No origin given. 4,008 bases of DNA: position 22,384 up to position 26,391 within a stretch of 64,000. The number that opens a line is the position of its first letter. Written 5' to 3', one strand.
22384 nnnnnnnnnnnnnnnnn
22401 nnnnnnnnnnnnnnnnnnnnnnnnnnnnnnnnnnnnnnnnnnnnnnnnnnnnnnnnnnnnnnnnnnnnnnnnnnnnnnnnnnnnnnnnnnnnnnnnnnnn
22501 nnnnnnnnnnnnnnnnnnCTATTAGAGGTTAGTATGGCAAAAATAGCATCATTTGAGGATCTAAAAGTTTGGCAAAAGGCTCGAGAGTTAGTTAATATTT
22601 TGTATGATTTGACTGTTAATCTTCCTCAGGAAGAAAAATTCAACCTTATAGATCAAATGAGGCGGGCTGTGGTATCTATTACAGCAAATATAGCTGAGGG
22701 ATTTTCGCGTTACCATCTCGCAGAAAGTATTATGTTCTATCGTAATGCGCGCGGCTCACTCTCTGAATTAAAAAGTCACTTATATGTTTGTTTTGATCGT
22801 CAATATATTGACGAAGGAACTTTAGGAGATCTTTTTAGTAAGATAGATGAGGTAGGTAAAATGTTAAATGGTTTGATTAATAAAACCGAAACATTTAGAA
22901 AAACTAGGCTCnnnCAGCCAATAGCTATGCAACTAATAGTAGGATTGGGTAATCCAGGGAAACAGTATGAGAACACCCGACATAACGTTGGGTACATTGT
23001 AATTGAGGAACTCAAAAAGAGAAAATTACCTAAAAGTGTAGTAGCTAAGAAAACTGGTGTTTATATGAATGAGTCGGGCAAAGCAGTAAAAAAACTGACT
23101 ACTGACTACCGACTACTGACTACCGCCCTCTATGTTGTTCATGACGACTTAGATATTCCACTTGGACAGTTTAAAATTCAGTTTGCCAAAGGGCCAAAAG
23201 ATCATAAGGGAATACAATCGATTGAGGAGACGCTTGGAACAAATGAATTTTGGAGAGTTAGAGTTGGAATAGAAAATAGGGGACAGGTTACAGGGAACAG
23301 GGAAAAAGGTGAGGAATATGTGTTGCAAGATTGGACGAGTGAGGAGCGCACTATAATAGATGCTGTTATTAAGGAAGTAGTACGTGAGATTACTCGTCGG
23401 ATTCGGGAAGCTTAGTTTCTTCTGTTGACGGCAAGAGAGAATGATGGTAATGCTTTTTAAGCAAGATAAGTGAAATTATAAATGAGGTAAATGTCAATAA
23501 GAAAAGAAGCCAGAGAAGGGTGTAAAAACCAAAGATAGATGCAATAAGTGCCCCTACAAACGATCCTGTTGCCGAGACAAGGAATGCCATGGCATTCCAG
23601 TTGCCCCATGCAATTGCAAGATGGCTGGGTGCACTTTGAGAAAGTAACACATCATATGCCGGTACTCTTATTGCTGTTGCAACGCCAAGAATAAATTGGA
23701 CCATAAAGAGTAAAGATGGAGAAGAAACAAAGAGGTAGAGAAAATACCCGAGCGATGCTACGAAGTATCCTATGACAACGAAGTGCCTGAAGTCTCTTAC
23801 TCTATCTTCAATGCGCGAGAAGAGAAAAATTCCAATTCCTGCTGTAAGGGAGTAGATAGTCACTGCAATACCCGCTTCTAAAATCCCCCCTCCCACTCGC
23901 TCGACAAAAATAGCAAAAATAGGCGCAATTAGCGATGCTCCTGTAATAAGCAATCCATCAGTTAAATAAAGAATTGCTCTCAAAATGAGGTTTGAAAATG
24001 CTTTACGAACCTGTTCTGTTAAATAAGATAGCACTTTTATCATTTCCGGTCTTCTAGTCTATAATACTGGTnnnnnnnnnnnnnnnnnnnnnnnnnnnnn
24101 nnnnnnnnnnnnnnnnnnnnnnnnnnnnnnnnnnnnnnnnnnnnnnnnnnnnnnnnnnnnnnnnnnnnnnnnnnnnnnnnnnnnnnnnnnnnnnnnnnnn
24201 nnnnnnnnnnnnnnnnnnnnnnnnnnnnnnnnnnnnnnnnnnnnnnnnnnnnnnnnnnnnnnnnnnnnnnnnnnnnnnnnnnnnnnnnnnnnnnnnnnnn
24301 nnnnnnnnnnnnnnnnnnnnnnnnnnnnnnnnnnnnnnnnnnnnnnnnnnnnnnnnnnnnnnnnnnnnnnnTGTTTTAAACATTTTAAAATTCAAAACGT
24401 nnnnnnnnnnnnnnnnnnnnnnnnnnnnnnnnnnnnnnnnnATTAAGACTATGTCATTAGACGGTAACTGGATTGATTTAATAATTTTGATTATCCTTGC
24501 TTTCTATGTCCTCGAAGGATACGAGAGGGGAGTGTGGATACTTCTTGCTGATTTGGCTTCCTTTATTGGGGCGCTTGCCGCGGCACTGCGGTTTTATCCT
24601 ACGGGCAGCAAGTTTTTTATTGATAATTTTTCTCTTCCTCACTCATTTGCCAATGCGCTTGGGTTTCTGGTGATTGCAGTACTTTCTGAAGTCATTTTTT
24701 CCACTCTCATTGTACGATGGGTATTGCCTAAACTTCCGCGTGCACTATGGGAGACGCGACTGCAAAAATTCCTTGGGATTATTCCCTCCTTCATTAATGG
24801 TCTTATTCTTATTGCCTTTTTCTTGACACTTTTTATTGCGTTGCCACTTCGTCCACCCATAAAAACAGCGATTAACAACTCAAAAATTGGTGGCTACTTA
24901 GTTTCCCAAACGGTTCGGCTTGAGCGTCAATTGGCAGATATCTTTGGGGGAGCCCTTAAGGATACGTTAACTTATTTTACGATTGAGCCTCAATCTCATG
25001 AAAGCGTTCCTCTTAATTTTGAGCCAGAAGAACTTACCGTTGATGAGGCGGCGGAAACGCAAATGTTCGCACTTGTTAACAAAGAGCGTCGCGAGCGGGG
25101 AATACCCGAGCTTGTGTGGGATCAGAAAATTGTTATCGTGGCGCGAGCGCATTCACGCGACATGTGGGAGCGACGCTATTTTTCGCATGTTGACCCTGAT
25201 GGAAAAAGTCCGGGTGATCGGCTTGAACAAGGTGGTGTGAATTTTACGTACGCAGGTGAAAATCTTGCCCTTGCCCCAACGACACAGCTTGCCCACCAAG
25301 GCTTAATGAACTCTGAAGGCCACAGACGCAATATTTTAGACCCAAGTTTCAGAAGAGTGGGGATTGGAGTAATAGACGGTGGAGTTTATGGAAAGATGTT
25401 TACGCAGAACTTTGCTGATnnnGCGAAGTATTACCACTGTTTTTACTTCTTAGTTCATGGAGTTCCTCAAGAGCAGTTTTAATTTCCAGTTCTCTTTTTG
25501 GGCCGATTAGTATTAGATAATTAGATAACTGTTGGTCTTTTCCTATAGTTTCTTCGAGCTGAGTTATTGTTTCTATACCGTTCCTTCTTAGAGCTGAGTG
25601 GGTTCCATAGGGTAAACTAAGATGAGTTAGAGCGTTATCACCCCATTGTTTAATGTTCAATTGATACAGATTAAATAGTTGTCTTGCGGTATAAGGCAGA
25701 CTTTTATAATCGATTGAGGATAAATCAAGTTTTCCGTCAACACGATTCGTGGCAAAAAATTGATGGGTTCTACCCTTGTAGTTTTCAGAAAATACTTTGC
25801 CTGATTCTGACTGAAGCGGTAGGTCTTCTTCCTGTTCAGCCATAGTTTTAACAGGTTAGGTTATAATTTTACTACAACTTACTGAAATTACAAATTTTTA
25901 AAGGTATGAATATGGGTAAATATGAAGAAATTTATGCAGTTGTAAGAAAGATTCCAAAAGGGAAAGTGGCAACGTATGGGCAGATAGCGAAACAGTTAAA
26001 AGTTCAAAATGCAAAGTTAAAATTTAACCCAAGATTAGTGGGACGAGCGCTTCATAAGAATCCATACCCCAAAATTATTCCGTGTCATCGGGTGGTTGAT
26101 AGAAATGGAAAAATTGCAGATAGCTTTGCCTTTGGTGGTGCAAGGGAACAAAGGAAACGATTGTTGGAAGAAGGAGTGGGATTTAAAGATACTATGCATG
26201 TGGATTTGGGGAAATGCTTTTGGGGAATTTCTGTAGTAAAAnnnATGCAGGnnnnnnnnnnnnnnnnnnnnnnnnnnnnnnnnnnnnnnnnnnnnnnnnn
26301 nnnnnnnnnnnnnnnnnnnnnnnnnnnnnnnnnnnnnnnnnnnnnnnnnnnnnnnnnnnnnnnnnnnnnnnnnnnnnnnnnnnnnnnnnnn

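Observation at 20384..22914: EndoQ-like PHP nuclease in a bacterium, co-oriented with a PRTase-domain protein and a four-helix-bundle protein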

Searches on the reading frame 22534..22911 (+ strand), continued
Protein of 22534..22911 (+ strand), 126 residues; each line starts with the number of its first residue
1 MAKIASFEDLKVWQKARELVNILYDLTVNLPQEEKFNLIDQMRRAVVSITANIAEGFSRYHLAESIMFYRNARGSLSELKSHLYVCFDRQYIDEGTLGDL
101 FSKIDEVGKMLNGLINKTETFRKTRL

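Call 68: find_encoding_contigs(protein=P0164, flank=3500, max_places=3)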
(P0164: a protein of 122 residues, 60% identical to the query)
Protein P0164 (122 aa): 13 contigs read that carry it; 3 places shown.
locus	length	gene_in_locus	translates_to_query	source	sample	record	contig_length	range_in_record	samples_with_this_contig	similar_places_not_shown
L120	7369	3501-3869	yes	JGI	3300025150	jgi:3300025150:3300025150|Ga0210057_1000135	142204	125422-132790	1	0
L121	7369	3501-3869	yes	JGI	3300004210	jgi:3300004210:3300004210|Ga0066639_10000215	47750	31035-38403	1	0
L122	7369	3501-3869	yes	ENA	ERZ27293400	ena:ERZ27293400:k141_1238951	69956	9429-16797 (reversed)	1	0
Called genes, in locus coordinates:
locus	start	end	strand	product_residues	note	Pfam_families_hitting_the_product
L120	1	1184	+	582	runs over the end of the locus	PF04675:DNA_ligase_A_N, PF01068:DNA_ligase_A_M, PF04679:DNA_ligase_A_C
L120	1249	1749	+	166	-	PF09827:CRISPR_Cas2 (faint), PF20803:PaaX_M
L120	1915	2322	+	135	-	-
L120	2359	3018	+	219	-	PF03167:UDG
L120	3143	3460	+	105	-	PF09685:MamF_MmsF (weak)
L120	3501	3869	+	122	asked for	PF05635:23S_rRNA_IVP, PF22296:bAvd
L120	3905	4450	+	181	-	PF01195:Pept_tRNA_hydro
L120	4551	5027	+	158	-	PF01035:DNA_binding_1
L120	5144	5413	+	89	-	PF00708:Acylphosphatase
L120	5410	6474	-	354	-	PF22700:MVD-like_N, PF00288:GHMP_kinases_N, PF18376:MDD_C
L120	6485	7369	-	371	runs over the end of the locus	PF00288:GHMP_kinases_N, PF08544:GHMP_kinases_C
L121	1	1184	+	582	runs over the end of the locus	PF04675:DNA_ligase_A_N, PF01068:DNA_ligase_A_M, PF04679:DNA_ligase_A_C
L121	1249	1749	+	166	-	PF09827:CRISPR_Cas2 (faint), PF20803:PaaX_M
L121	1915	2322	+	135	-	-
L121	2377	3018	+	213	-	PF03167:UDG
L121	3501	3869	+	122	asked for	PF05635:23S_rRNA_IVP, PF22296:bAvd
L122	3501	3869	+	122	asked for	PF05635:23S_rRNA_IVP, PF22296:bAvd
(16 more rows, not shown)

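Call 69: search_protein_families(library=ncbifam, proteins=[L111:1957-2604:+, L120:2359-3015:+, L115:2463-3083:+], max_evalue=0.00001)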
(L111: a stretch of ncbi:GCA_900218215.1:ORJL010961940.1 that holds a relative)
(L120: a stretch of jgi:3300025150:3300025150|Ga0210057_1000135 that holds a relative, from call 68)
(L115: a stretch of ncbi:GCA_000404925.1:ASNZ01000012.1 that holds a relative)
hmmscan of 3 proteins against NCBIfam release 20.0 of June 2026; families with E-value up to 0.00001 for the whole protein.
L111:1957-2604:+ (216 aa): 3 families
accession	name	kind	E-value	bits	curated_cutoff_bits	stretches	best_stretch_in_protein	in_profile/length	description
NF040953.1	Arch_udg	equivalog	1.5e-54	184.3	250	1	9-189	3-182/184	type-4 uracil-DNA glycosylase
TIGR00758.1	UDG_fam4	subfamily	1.4e-51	174.6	125.3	1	21-190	5-168/173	uracil-DNA glycosylase, family 4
TIGR03914.1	UDG_fam_dom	hypoth_equivalog_domain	2.5e-30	105.8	189.95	1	5-132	43-177/231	UdgX family uracil-DNA binding protein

L120:2359-3015:+ (219 aa): 3 families
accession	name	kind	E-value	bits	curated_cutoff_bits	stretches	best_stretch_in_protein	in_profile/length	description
NF040953.1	Arch_udg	equivalog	5.6e-57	192.2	250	1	15-189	3-183/184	type-4 uracil-DNA glycosylase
TIGR00758.1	UDG_fam4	subfamily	1.2e-54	184.7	125.3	1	27-192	5-171/173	uracil-DNA glycosylase, family 4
TIGR03914.1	UDG_fam_dom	hypoth_equivalog_domain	3.9e-31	108.5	189.95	1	8-174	40-211/231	UdgX family uracil-DNA binding protein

L115:2463-3083:+ (207 aa): 3 families
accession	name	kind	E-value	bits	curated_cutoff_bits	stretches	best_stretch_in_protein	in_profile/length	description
NF040953.1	Arch_udg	equivalog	2.1e-58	196.9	250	1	11-183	5-183/184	type-4 uracil-DNA glycosylase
TIGR00758.1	UDG_fam4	subfamily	3.2e-58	196.3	125.3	1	21-187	5-172/173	uracil-DNA glycosylase, family 4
TIGR03914.1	UDG_fam_dom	hypoth_equivalog_domain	2.4e-30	105.9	189.95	1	4-168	42-211/231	UdgX family uracil-DNA binding protein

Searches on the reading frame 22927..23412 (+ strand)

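Call 3: search_protein_families(library=pfam, proteins=[window:22927-23412:+], max_evalue=0.01)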
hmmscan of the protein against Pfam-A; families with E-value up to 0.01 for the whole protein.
window:22927-23412:+ (162 aa): 1 family
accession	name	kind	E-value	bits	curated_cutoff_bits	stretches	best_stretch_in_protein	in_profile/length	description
PF01195.25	Pept_tRNA_hydro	-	5.5e-43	147.4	27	1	3-157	1-169/183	Peptidyl-tRNA hydrolase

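Call 4: search_protein_families(library=ncbifam, proteins=[window:22927-23412:+], max_evalue=0.01)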
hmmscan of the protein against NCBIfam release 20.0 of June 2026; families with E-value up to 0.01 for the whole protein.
window:22927-23412:+ (162 aa): 1 family
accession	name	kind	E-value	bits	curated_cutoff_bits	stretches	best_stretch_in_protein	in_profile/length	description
TIGR00447.2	pth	equivalog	6.4e-45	153.1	100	1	2-156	1-170/172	aminoacyl-tRNA hydrolase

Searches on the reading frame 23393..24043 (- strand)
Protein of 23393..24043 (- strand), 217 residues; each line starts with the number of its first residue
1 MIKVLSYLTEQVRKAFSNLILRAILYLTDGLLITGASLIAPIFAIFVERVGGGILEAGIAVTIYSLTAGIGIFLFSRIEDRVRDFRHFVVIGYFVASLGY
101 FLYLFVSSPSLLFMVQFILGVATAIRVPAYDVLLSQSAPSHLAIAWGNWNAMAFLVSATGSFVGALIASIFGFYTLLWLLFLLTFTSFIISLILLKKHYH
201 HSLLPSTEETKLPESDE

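Call 60: search_protein_families(library=pfam, proteins=[window:23393-24043:-], max_evalue=0.0001)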
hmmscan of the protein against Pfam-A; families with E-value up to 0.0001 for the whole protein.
window:23393-24043:- (217 aa): 1 family
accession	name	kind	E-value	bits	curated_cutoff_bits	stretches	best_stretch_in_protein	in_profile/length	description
PF07690.21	MFS_1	-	1.5e-20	73.9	33.4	1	31-207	7-184/347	Major Facilitator Superfamily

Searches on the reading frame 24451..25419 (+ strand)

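Call 60: search_protein_families(library=pfam, proteins=[window:24451-25419:+], max_evalue=0.0001)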
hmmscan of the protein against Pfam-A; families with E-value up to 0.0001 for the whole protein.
window:24451-25419:+ (323 aa): 2 families
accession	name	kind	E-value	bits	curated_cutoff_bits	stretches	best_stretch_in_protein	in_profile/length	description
PF00188.32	CAP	-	1.5e-17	65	21.1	1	207-321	2-117/117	Cysteine-rich secretory protein family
PF02674.22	Colicin_V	-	2.8e-16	60.2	29.3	1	8-152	1-141/144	Colicin V production protein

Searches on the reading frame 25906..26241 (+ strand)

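Call 35: search_protein_families(library=pfam, proteins=[window:25906-26241:+], max_evalue=0.0001)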
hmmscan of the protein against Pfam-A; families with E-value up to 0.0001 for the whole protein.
window:25906-26241:+ (112 aa): 1 family
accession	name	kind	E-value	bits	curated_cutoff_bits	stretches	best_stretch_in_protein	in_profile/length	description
PF01035.26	DNA_binding_1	-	7.2e-25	87.1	27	1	6-91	3-81/81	6-O-methylguanine DNA methyltransferase, DNA binding domain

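Call 69: search_protein_families(library=ncbifam, proteins=[window:25906-26241:+], max_evalue=0.00001)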
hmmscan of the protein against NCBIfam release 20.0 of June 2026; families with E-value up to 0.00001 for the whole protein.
window:25906-26241:+ (112 aa): 5 families
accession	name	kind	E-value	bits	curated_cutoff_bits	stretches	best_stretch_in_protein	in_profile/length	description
TIGR00589.1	ogt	superfamily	4.5e-17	61.9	46.4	1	8-88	6-78/80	methylated-DNA--[protein]-cysteine S-methyltransferase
NF003022.0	PRK03887.1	equivalog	8e-15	55.1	164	1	10-89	98-168/175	methylated-DNA--protein-cysteine methyltransferase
NF041132.1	DNA_protcyst_Mta_Thcoc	equivalog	4.1e-14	52.8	250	1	10-70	98-152/169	methylated-DNA--protein-cysteine methyltransferase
NF007626.0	PRK10286.1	equivalog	1.2e-11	45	192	1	8-81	92-159/171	methylated-DNA--[protein]-cysteine S-methyltransferase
NF011964.0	PRK15435.1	equivalog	2e-06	27.1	345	1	8-82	274-342/354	bifunctional DNA-binding transcriptional regulator/O6-methylguanine-DNA methyltransferase Ada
